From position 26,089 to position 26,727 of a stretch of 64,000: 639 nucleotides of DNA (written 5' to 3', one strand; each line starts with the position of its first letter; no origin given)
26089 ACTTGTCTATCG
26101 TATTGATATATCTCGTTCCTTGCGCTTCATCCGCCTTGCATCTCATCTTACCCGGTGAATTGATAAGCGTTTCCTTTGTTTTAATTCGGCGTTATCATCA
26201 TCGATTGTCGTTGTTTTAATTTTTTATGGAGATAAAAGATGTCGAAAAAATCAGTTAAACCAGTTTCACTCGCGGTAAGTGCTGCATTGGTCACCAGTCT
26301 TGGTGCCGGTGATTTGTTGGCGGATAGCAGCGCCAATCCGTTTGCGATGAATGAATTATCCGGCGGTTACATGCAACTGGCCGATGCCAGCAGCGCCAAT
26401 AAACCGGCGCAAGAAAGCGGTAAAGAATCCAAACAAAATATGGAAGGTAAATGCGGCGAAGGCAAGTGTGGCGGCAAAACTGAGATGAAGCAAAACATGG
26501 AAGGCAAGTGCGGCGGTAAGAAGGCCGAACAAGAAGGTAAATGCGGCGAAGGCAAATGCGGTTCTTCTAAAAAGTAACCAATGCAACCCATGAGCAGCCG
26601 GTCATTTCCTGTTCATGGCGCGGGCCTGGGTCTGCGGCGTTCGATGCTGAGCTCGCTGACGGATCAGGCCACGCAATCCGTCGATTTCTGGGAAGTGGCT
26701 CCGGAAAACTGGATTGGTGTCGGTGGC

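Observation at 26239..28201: HvfABC-type MNIO (DUF692) RiPP locus encoding an exported, multi-Cys copper-binding protein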

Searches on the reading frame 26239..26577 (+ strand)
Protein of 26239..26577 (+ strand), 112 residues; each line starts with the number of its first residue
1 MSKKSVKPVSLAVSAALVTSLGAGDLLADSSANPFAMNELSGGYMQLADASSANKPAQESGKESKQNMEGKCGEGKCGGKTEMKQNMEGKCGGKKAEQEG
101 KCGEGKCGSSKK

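Call 3: search_protein_families(library=pfam, proteins=[window:26239-26577:+], max_evalue=0.01)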
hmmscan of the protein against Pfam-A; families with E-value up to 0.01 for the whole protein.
window:26239-26577:+ (112 aa): 0 families

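Call 4: search_protein_families(library=ncbifam, proteins=[window:26239-26577:+], max_evalue=0.01)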
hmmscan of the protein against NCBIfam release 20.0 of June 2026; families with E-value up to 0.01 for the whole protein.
window:26239-26577:+ (112 aa): 2 families
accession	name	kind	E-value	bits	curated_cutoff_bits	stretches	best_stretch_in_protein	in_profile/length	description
NF050137.2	KCGExKCG_twice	domain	2.9e-11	42.9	19.5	2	88-109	6-28/29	HvfA family oxazolone/thioamide-modified RiPP metallophore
NF050188.1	OxThioModRiPPHvfA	equivalog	3.4e-06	27.6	95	1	61-109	38-95/96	oxazolone/thioamide-modified RiPP metallophore HvfA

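Call 16: find_homologous_proteins(query=window:26239-26577:+, max_evalue=0.001)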
Query window:26239-26577:+ (112 aa): 641 proteins with E <= 0.001 among 1092 candidates; the best 120 are listed.
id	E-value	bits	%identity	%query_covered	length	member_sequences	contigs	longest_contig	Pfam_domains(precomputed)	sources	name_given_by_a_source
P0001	2.7e-61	222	99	100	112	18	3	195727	-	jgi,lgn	jgi:uncharacterized low-complexity protein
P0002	1.8e-56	207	93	99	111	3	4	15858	-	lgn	-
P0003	1.2e-51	191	84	100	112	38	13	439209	-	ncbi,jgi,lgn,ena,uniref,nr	ncbi:MAG: hypothetical protein KBF68_00390 [Nitrosomonas sp.]|jgi:uncharacterized low-complexity pro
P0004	3.5e-51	190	83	100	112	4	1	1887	-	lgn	-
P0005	5.8e-51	189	83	100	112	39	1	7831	-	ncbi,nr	ncbi:MAG: hypothetical protein KGN35_02205 [Betaproteobacteria bacterium]|nr:hypothetical protein [B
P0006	2.4e-50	187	84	100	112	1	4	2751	-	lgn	-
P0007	2.8e-50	187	84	100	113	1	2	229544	-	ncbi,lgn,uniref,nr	ncbi:MAG: hypothetical protein DU489_00735 [Nitrosomonas sp.]|uniref:Low-complexity protein n=1 Tax=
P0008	4.0e-49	183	82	99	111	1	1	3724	-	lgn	-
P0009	8.1e-49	182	82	99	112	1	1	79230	-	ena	-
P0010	4.0e-46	173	84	92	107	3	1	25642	-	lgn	-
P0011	8.2e-45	169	73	99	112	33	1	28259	-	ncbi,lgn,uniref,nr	ncbi:hypothetical protein [Nitrosomonas sp.]|uniref:HvfA family oxazolone/thioamide-modified RiPP me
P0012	4.9e-44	167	72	99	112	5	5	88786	-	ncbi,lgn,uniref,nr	ncbi:MAG: hypothetical protein U1D41_07110 [Nitrosomonas sp.]|uniref:HvfA family oxazolone/thioamide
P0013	2.0e-43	165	71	99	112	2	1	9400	-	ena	-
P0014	4.2e-42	161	75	99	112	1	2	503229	-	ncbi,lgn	-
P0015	7.8e-42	160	72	88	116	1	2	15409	-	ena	-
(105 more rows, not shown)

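Call 53: predict_structure(alignment_id=A1)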
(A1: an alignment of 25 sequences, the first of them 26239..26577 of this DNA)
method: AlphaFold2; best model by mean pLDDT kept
length: 112 residues; sequences in the alignment: 25
mean_pLDDT: 51.9   pTM: 0.11
mean pLDDT of the five models: 51.9, 51.0, 48.0, 47.3, 45.5
residues with pLDDT >= 90: 0; 70-90: 0; 50-70: 81; < 50: 31
segments of 3 or more residues with pLDDT < 50: 54-63, 65-67, 69-71, 103-105, 107-112
pLDDT, mean of each block of 10 residues (from residue 1): 58 54 52 57 56 45 46 53 52 52 48 43
secondary structure, 60 per line:
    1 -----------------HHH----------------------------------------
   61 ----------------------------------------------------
elements in order:
